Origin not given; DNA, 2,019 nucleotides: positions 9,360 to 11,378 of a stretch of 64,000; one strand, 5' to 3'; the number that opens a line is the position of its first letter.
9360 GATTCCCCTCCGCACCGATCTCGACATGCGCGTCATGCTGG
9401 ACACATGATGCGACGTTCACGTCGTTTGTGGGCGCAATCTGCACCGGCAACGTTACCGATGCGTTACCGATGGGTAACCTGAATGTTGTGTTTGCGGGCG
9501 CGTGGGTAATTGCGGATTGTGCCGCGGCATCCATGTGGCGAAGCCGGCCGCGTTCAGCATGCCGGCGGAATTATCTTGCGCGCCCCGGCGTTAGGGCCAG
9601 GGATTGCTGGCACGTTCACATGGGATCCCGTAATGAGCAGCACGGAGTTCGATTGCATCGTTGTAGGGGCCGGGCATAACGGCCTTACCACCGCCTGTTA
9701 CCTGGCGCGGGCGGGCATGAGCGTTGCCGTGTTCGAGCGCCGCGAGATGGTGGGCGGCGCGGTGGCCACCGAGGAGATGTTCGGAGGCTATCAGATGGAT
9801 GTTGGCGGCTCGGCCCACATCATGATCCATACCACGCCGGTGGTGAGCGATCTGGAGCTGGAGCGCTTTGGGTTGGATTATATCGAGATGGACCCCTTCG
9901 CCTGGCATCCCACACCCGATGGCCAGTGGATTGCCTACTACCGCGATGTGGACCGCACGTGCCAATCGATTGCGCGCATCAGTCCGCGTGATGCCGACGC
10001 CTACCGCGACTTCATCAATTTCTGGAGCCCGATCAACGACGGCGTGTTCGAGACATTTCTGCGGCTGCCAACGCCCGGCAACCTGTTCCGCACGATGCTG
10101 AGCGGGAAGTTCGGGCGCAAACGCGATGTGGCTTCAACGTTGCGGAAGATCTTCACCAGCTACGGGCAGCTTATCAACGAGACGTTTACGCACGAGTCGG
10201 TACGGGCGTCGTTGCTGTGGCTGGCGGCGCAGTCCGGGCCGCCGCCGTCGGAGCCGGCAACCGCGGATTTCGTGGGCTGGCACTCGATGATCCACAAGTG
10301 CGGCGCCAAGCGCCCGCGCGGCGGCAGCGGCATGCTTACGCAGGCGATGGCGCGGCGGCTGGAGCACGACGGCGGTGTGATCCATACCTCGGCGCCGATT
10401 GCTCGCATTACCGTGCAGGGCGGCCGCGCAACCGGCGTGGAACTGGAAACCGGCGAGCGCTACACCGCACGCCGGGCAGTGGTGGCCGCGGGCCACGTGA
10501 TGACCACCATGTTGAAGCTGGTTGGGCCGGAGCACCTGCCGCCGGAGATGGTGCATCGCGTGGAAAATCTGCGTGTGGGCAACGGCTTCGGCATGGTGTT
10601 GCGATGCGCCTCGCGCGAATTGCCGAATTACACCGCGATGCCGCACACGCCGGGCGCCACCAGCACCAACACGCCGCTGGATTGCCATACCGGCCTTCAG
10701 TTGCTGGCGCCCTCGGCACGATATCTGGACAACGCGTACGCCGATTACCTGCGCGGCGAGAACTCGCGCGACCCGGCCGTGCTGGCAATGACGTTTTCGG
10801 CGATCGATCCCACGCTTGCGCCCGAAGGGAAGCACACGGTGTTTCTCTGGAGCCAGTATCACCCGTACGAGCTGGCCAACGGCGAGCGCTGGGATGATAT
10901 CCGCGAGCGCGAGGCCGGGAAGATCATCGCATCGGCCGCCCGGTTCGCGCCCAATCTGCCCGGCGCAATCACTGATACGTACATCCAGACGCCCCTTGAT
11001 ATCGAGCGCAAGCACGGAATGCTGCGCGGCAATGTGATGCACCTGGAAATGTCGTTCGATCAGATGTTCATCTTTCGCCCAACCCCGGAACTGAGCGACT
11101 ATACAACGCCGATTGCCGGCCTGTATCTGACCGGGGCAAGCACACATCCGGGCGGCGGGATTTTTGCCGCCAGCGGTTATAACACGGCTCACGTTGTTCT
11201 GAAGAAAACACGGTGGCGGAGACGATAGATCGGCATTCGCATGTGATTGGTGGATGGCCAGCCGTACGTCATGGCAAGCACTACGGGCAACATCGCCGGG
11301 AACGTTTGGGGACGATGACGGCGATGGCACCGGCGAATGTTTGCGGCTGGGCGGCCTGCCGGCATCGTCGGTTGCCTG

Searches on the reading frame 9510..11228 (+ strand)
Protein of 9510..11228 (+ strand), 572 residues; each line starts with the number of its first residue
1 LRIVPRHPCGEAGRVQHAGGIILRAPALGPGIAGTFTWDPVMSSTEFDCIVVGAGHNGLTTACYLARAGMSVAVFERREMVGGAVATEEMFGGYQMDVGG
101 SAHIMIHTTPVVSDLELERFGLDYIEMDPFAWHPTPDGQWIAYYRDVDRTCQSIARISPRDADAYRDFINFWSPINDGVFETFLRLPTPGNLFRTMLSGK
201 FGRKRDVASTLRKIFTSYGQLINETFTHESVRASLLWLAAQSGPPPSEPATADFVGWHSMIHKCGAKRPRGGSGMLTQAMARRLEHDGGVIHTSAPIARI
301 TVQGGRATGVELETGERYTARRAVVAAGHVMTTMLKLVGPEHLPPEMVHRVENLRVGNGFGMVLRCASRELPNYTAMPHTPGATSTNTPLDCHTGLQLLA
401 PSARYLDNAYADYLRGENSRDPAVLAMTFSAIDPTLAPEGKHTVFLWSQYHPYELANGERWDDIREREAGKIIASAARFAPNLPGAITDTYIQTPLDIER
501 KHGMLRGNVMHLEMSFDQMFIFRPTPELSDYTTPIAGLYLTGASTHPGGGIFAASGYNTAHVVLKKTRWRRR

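Call 69: search_protein_families(library=pfam, proteins=[window:9510-11228:+], max_evalue=0.001)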
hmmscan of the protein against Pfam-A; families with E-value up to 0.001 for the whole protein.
window:9510-11228:+ (572 aa): 10 families
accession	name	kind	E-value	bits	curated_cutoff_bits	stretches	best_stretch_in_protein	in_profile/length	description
PF01593.30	Amino_oxidase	-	1.8e-19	70.8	19.8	1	58-363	3-288/443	Flavin containing amine oxidoreductase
PF01266.30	DAO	-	1.2e-15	58.4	27.9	2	48-84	1-38/353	FAD dependent oxidoreductase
PF13450.12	NAD_binding_8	-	7.8e-13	49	21.9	1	51-112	1-61/68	NAD(P)-binding Rossmann-like domain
PF07992.20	Pyr_redox_2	-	7.5e-08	32.6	26.1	1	47-92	1-47/291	Pyridine nucleotide-disulphide oxidoreductase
PF01946.23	Thi4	-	3.6e-07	30.1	26.2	1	43-86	14-58/235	Thi4 family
PF00890.30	FAD_binding_2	-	6.8e-07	29.3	20.4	1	48-86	1-39/414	FAD binding domain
PF03486.20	HI0933_like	-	8.6e-06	25.8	50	0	48-83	2-37/244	HI0933-like protein Rossmann domain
PF01134.28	GIDA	-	1.7e-05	24.5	22.1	0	48-80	1-34/391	Glucose inhibited division protein A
PF00070.33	Pyr_redox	-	2.9e-05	24.9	22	0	50-82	3-35/82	Pyridine nucleotide-disulphide oxidoreductase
PF12831.13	FAD_oxidored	-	0.00011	22.1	27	1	48-86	1-39/416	FAD dependent oxidoreductase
